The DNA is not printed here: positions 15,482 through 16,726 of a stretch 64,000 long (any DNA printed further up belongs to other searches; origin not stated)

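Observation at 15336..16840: Three-copy phage-packaging-derived cassette: intact promoter-bearing TerS-like gene, decayed TerL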

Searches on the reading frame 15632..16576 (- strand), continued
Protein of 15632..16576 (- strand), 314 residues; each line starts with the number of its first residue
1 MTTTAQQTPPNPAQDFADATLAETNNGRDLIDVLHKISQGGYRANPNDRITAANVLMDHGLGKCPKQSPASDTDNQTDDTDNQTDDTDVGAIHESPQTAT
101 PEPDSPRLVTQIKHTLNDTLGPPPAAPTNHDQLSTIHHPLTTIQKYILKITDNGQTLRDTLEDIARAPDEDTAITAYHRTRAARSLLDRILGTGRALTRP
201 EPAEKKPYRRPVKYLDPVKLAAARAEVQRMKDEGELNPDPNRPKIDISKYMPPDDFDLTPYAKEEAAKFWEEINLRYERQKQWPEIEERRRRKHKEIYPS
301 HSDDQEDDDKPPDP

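Call 37: predict_structure(alignment_id=A2)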
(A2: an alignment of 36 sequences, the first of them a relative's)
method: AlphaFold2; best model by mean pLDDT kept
length: 314 residues; sequences in the alignment: 36
mean_pLDDT: 66.9   pTM: 0.44
mean pLDDT of the five models: 66.9, 65.3, 61.8, 61.8, 60.3
residues with pLDDT >= 90: 18; 70-90: 144; 50-70: 67; < 50: 85
segments of 3 or more residues with pLDDT < 50: 1-7, 67-104, 128-137, 193-211, 301-310
pLDDT, mean of each block of 10 residues (from residue 1): 48 61 74 89 88 87 56 34 32 35 59 77 59 49 82 86 91 89 84 42 44 68 85 67 62 67 77 85 86 74 44 53
secondary structure, 60 per line:
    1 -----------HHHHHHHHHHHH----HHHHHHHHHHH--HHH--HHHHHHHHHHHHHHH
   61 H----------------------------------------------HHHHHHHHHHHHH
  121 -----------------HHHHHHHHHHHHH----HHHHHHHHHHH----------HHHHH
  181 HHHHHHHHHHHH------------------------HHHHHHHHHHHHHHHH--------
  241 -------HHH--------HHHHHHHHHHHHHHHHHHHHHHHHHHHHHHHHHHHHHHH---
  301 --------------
elements in order: H12-23 H28-38 H46-61 H108-120 H138-150 H155-165 H176-192 H217-232 H259-297

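Call 40: search_dna_similar(query=L008:8959-10314:+, collection=phages, mode=protein, max_rows=15)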
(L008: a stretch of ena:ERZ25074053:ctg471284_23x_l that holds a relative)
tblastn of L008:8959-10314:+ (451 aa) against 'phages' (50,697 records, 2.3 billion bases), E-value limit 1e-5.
Records with a match: 371; places in all: 382; records where one place covers at least 80% of the query: 110.
Best place of each record, by identity: <60% 371.
By first word of the organism name: Gordonia 173; Vibrio 64; Microbacterium 50; Arthrobacter 18; Streptomyces 7; Caulobacter 6; Escherichia 6; Salinibacter 5; Pseudomonas 5; Bacteriophage 4; and 19 more.
By host as written in the record: Gordonia terrae 3612 149; - 63; Microbacterium foliorum NRRL B-24224 31; Gordonia terrae CAG3 14; Microbacterium foliorum NRRL B-24224 SEA 12; Arthrobacter globiformis B-2979 8; Gordonia terrae NRRL B-16283 6; Microbacterium paraoxydans NRRL B-14843 5; and 48 more.
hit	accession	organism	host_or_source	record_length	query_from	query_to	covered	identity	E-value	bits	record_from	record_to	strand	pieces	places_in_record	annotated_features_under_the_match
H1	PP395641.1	Microcystis phage Mae-JY09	Microcystis aeruginosa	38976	60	445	86%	52.4%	2e-119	389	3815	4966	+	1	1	terminase large subunit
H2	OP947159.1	Desulfofustis phage LS06-2018-MD02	-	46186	6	440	96%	45.4%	3e-116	380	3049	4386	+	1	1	terminase large subunit | hypothetical protein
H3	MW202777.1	Caudoviricetes sp.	Manatee Spring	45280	42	440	88%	49.5%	2e-116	380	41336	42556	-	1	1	large terminase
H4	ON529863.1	Brevundimonas phage vB_BpoS-Polewnik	Brevundimonas pondensis LVF1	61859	42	443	89%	48.9%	7e-121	393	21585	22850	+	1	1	terminase large subunit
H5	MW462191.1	Bacteriophage sp.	freshwater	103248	41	447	90%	48.2%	8e-109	358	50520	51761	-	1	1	terminase protein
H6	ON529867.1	Brevundimonas phage vB_BpoS-Strzyga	Brevundimonas pondensis LVF1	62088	42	443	89%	48.7%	9e-120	390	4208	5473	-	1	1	terminase large subunit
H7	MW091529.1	Bacteriophage sp. 103231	sewage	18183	55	446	87%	49.4%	2e-108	358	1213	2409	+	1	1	DNA-packaging protein | hypothetical protein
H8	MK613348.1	Roseobacter phage CRP-6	Rhodobacteraceae bacterium FZCC0042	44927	21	443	94%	45.6%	2e-109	360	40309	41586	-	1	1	terminase large subunit | hypothetical protein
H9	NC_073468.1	Microbacterium phage Pumpernickel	Microbacterium paraoxydans NRRL B-14843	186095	7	443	97%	41.0%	3e-74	333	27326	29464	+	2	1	75: terminase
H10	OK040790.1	Microbacterium phage Pumpernickel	Microbacterium paraoxydans NRRL B-14843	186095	7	443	97%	41.0%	3e-74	333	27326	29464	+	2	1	75: terminase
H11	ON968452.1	Pseudanabaena phage Pan1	Pseudanabaena sp.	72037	55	442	86%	45.2%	3e-102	340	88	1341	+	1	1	terminase large subunit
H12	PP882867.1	Dinoroseobacter phage vB_DshS_R26L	Dinoroseobacter shibae DFL12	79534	55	443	86%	44.8%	3e-99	331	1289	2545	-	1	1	large packaging protein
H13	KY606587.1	Dinoroseobacter phage vB_DshS-R5C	Dinoroseobacter shibae DFL12T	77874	42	447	90%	42.1%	9e-92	310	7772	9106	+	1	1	large packaging protein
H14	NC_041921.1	Dinoroseobacter phage vB_DshS-R5C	Dinoroseobacter shibae DFL12T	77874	42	447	90%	42.1%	9e-92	310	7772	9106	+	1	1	terminase large subunit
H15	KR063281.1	Gordonia phage GMA2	Gordonia malaquae A448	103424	2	451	100%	37.9%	6e-81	278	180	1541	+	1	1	putative terminase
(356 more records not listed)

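Call 42: get_annotated_region(hit=H1, flank=3500)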
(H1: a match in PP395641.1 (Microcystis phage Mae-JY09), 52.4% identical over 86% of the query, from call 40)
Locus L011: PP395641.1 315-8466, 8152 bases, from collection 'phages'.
description: Microcystis phage Mae-JY09, complete genome.
organism: Microcystis phage Mae-JY09 (NCBI taxid 3126652)
taxonomy: Viruses; Duplodnaviria; Heunggongvirae; Uroviricota; Caudoviricetes
host: Microcystis aeruginosa; source: -; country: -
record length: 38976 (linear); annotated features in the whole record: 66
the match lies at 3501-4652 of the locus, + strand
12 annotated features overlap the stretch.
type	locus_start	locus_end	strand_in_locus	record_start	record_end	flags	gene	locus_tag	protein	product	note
CDS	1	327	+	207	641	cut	-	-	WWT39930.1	hypothetical protein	-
CDS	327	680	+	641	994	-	-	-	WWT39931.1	hypothetical protein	-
CDS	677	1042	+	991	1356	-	-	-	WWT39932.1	hypothetical protein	-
CDS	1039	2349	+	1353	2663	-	-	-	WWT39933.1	hypothetical protein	-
CDS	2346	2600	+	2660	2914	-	-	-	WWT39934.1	hypothetical protein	-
CDS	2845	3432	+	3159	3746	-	-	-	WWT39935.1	hypothetical protein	-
CDS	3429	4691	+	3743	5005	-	-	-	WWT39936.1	terminase large subunit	-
CDS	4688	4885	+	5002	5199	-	-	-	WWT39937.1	hypothetical protein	-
CDS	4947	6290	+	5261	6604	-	-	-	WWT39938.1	portal protein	-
CDS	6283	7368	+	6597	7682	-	-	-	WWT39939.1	head morphogenesis domain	-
CDS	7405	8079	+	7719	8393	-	-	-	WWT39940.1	hypothetical protein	-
CDS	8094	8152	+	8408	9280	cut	-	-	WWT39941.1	major capsid protein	-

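Call 43: get_annotated_region(hit=H2, flank=3000)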
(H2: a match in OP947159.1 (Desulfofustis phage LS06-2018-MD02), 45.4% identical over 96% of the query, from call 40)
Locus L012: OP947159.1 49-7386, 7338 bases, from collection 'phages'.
description: Desulfofustis phage LS06-2018-MD02, complete genome.
organism: Desulfofustis phage LS06-2018-MD02 (NCBI taxid 3003835)
taxonomy: Viruses; Duplodnaviria; Heunggongvirae; Uroviricota; Caudoviricetes
host: -; source: -; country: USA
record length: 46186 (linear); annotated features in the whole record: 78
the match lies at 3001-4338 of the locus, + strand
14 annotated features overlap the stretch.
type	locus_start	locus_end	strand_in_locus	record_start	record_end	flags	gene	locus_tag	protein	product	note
CDS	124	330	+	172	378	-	-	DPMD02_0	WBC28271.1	hypothetical protein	-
CDS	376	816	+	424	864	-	-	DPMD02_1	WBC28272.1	hypothetical protein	-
CDS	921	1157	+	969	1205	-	-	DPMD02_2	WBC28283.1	hypothetical protein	-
CDS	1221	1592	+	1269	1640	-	-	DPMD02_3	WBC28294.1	RNA polymerase sigma factor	-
CDS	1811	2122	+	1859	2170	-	-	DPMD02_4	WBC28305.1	hypothetical protein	-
CDS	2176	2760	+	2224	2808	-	-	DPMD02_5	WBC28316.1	terminase small subunit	-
CDS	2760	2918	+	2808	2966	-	-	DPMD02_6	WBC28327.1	hypothetical protein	-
CDS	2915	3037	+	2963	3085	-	-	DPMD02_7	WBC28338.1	hypothetical protein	-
CDS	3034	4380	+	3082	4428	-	-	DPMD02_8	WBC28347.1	terminase large subunit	-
CDS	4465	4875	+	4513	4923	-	-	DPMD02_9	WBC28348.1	tail protein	-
CDS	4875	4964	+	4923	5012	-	-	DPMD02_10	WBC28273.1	hypothetical protein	-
CDS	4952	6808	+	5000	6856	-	-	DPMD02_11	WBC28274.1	virion structural protein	-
CDS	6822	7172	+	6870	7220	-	-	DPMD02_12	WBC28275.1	exonuclease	-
CDS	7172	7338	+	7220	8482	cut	-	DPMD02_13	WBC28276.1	portal protein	-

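Call 44: fold_search(model_id=the predicted structure, library=pdb)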
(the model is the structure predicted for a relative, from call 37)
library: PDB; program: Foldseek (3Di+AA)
matches with E <= 10: 21; with E <= 0.001: 0
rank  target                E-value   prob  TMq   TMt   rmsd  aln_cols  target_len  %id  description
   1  5vjc_B                3.1e+00  0.05  0.13  0.15  13.3       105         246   13  TOG-tubulin binding specificity promotes microtubule dynamics and mitotic spindle formation (released 2017-05-10)
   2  9n22_K                3.1e+00  0.04  0.12  0.16  67.9       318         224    9  Y20S (Sec18-Sec17-Sec9-Sso1-Snc1) EDTA - Class 2 (released 2025-10-01)
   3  6frk_r                4.3e+00  0.05  0.12  0.17  18.1       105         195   12  Structure of a prehandover mammalian ribosomal SRP and SRP receptor targeting complex (released 2018-03-28)
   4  1r76                  4.7e+00  0.08  0.12  0.10  13.2       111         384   14  Structure of a pectate lyase from Azospirillum irakense (released 2004-06-01)
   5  4ja3_A                5.3e+00  0.02  0.14  0.11  18.1       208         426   15  Partially occluded inward open conformation of the xylose transporter XylE from E. coli (released 2013-05-01)
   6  5lg4_A                5.6e+00  0.04  0.16  0.23  12.5       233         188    9  Crystal structure of the Sec3/Sso2 complex at 2.9 angstrom resolution (released 2017-02-08)
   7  7mq8_ST               6.5e+00  0.04  0.11  0.07  57.5       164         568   15  Cryo-EM structure of the human SSU processome, state pre-A1 (released 2021-09-22)
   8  7shf_C                6.5e+00  0.01  0.09  0.07  19.8       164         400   14  Cryo-EM structure of GPR158 coupled to the RGS7-Gbeta5 complex (released 2021-12-01)
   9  6n3i                  6.9e+00  0.02  0.11  0.09  15.6       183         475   13  Crystal structure of a double Trp XylE mutants (G58W/L315W) (released 2019-03-27)
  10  9rtt_a                7.3e+00  0.02  0.12  0.16  18.2       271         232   12  Activated Elongation Complex with IWS1 and ELOF1 (released 2025-09-03)
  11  4jhk_A                7.7e+00  0.12  0.13  0.18   6.0        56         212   18  Crystal structure of Danio rerio SLIP1 in complex with SLBP (released 2013-07-10)
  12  3wct_C                7.7e+00  0.04  0.08  0.13   9.5        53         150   21  The structure of a deoxygenated 400 kda hemoglobin provides a more accurate description of the cooperative mechanism o (released 2014-06-04)
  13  6elz_I                7.7e+00  0.03  0.16  0.13  24.5       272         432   10  State E (TAP-Flag-Ytm1 E80A) - Visualizing the assembly pathway of nucleolar pre-60S ribosomes (released 2017-12-27)
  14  6n9g_A                7.7e+00  0.01  0.08  0.06  18.6       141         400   12  Crystal Structure of RGS7-Gbeta5 dimer (released 2019-01-09)
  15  9mlc_i                8.1e+00  0.04  0.13  0.18  16.4       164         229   12  Pol II-DSIF-SPT6-PAF1c-TFIIS-IWS1-ELOF1-LEDGF-nucleosome activated elongation complex Composite map T (released 2026-01-21)
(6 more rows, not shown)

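Call 45: fold_search(model_id=the predicted structure, library=viral)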
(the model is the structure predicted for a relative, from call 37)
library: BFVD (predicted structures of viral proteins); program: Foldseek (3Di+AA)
matches with E <= 10: 41; with E <= 0.001: 0
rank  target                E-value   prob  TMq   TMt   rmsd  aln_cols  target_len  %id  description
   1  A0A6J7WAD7            5.4e-01  0.09  0.12  0.09  22.3       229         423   12  Uncharacterized protein [uncultured Caudovirales phage]
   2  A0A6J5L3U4            7.8e-01  0.08  0.15  0.09  28.9       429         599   12  Uncharacterized protein [uncultured Caudovirales phage]
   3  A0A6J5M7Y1            9.2e-01  0.06  0.11  0.10  29.6       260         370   10  Uncharacterized protein [uncultured Caudovirales phage]
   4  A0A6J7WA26            1.1e+00  0.16  0.15  0.23  23.8       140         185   22  Terminase small subunit [uncultured Caudovirales phage]
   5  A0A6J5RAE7            1.3e+00  0.10  0.14  0.19  25.6       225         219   11  Terminase small subunit [uncultured Caudovirales phage]
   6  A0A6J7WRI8            1.3e+00  0.47  0.16  0.49  11.1        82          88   23  Uncharacterized protein [uncultured Caudovirales phage]
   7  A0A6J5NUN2            1.3e+00  0.13  0.14  0.23  16.7       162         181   18  Terminase small subunit [uncultured Caudovirales phage]
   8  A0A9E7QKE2            2.1e+00  0.05  0.15  0.10  34.2       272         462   15  (no name in the UniProt tables at hand)
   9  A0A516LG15            2.9e+00  0.04  0.12  0.13  35.9       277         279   12  (no name in the UniProt tables at hand)
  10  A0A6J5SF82            3.4e+00  0.08  0.13  0.23  12.5       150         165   11  Terminase small subunit [uncultured Caudovirales phage]
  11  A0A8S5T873            3.4e+00  0.03  0.11  0.12  22.6       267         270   13  Uncharacterized protein [Podoviridae sp. ctU557]
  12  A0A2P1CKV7            3.4e+00  0.02  0.09  0.11  25.1       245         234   11  Uncharacterized protein [Pantoea phage vB_PagS_Vid5]
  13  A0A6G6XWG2            3.9e+00  0.06  0.12  0.20  20.1       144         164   18  (no name in the UniProt tables at hand)
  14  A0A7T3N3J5            3.9e+00  0.04  0.14  0.23  30.0       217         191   16  Uncharacterized protein [Arthrobacter phage Wollypog]
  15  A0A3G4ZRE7            4.6e+00  0.01  0.09  0.06  34.2       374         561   14  Uncharacterized protein [Terrestrivirus sp.]
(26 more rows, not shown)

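Call 49: search_protein_families(library=phrogs, alignment_id=A2, max_evalue=0.01)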
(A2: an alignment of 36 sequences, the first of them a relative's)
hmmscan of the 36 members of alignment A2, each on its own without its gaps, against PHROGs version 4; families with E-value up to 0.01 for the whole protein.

A. member 1, P0001 (314 aa): 1 family
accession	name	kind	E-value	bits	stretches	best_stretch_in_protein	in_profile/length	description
phrog_7407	-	unknown function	0.0013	19.4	0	31-67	201-236/370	-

B. families by the number of members that match (of 36 scanned): 3 families
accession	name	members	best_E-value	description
phrog_7407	-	27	1.2e-06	-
phrog_15261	-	15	7.9e-06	-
phrog_10899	-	8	0.00045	terminase small subunit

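Call 56: search_protein_representatives(alignment_id=A2)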
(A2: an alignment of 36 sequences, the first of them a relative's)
Query: 36 sequences, 316 profile positions. Proteins with E-value up to 0.001 (for the whole library): 338; up to 1e-10: 155; up to 1e-30: 76. The best 150 are listed.
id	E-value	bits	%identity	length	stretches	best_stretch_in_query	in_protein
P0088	2.5e-146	503.7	-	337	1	3-316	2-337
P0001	2.2e-127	441.5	-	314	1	1-315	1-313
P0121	2.0e-107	375.9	-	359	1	1-316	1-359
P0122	5.4e-106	371.2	-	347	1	1-310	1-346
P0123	3.9e-101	355.2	-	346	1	1-316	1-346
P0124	3.1e-96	339.1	-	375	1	1-312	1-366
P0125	9.8e-95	334.2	-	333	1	1-312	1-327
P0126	3.3e-93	329.2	-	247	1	91-316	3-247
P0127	1.1e-90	320.9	-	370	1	1-315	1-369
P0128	2.3e-85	303.4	-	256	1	1-219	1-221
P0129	1.7e-79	284.1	-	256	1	1-212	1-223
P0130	8.7e-79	281.8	-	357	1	1-315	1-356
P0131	4.4e-78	279.5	-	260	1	1-249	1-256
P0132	5.6e-75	269.3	-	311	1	1-316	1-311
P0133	5.6e-75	269.3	-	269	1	1-213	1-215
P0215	1.9e-22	96.7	-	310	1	39-142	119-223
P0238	3.2e-16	76.3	-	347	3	43-115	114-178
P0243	7.2e-16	75.1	-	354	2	11-94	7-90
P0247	9.3e-15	71.4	-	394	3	134-188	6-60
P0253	2.0e-14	70.4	-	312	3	142-204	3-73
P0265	3.6e-12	62.9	-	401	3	142-188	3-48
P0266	4.1e-12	62.8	-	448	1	17-315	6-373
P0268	5.5e-12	62.3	-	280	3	12-69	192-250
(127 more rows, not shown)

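Call 57: search_protein_families(library=phrogs, proteins=[P0238, P0243, P0247, P0253, P0265, P0266, P0268, P0215], max_evalue=0.01)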
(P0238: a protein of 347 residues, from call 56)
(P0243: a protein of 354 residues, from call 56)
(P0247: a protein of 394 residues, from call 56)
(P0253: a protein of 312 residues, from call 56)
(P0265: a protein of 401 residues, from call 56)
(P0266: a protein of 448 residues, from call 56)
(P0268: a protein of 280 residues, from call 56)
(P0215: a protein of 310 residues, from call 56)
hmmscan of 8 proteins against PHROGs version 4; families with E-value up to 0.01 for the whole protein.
P0238 (347 aa): 0 families

P0243 (354 aa): 0 families

P0247 (394 aa): 1 family
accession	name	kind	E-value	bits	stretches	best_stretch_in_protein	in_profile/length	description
phrog_15261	-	unknown function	0.0011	20.4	0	222-259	36-71/99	-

P0253 (312 aa): 0 families

P0265 (401 aa): 0 families

P0266 (448 aa): 0 families

P0268 (280 aa): 2 families
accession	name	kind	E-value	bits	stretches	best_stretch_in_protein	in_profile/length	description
phrog_15261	-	unknown function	5.5e-06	27.8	0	205-244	34-71/99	-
phrog_6694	-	unknown function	1.9e-05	25.8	0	10-56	13-58/117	-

P0215 (310 aa): 0 families

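Call 93: search_protein_families(library=pfam, proteins=[L008:8959-10314:+], max_evalue=0.001)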
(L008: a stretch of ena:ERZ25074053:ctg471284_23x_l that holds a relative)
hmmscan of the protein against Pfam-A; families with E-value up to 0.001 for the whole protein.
L008:8959-10314:+ (451 aa): 2 families
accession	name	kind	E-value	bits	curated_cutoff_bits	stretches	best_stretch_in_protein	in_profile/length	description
PF03237.21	Terminase_6N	-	3.9e-27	95.8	22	1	74-276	1-214/215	Terminase large subunit, T4likevirus-type, N-terminal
PF17289.8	Terminase_6C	-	5.3e-17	62.7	22.6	1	292-438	2-153/155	Terminase RNaseH-like domain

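Call 94: list_cluster_members(proteins=[P0004, P0006, P0017, P0033, P0012])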
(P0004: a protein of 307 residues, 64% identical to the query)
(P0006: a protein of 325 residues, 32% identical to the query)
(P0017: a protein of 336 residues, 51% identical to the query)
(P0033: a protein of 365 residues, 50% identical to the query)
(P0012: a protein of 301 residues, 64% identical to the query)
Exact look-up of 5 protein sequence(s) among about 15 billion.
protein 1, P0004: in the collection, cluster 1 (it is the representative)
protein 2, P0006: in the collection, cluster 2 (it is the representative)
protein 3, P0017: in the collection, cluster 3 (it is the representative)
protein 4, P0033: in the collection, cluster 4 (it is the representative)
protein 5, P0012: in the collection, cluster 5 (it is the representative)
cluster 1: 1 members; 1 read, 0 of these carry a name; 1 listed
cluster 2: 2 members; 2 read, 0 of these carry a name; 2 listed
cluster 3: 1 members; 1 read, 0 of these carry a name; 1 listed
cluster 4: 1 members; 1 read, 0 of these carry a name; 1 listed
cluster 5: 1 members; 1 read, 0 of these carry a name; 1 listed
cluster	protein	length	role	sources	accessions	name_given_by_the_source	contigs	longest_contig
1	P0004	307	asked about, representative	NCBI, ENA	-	-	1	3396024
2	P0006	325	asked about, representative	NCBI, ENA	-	-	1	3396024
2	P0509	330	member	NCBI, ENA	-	-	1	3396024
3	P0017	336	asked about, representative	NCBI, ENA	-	-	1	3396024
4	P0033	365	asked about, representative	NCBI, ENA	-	-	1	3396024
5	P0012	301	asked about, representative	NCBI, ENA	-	-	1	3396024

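Call 112: find_related_loci(query=L008:8959-10311:+, collection=viral_contigs, flank=5000)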
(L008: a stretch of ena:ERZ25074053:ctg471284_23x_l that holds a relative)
Query L008:8959-10311:+ (451 aa) in viral_contigs; peptide patterns used: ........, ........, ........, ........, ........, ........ (x = any residue, [..] = any of these).
419 stretches matched a pattern; 416 encode a relative of the query (tblastn E <= 1e-3); the best 80 are kept; 80 distinct loci.
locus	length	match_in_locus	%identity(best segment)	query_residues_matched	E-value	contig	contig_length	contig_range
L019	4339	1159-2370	56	42-445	1e-142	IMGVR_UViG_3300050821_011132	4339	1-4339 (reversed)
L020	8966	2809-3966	58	55-442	4e-139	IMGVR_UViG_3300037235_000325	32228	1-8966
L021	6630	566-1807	50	20-442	1e-137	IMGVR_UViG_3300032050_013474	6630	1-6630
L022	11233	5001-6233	52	36-445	1e-136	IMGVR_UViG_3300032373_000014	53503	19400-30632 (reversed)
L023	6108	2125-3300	57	59-442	9e-137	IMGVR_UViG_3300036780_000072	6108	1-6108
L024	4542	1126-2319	56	43-442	4e-138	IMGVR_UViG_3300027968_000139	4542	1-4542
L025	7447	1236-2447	56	43-443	6e-136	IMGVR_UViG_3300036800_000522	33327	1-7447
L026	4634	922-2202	51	21-441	2e-134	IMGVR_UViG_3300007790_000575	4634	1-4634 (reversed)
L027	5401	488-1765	51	20-446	3e-132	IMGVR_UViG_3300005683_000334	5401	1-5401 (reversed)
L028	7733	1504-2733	53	42-441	1e-131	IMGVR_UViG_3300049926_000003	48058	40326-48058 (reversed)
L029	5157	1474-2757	50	21-445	4e-132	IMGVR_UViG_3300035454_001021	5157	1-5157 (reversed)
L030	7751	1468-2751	51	21-441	5e-131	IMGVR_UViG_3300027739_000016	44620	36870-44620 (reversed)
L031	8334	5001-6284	51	21-441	5e-131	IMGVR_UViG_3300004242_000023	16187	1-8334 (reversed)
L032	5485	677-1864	52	42-441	4e-131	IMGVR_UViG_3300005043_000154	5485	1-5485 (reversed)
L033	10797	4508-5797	50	20-442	3e-130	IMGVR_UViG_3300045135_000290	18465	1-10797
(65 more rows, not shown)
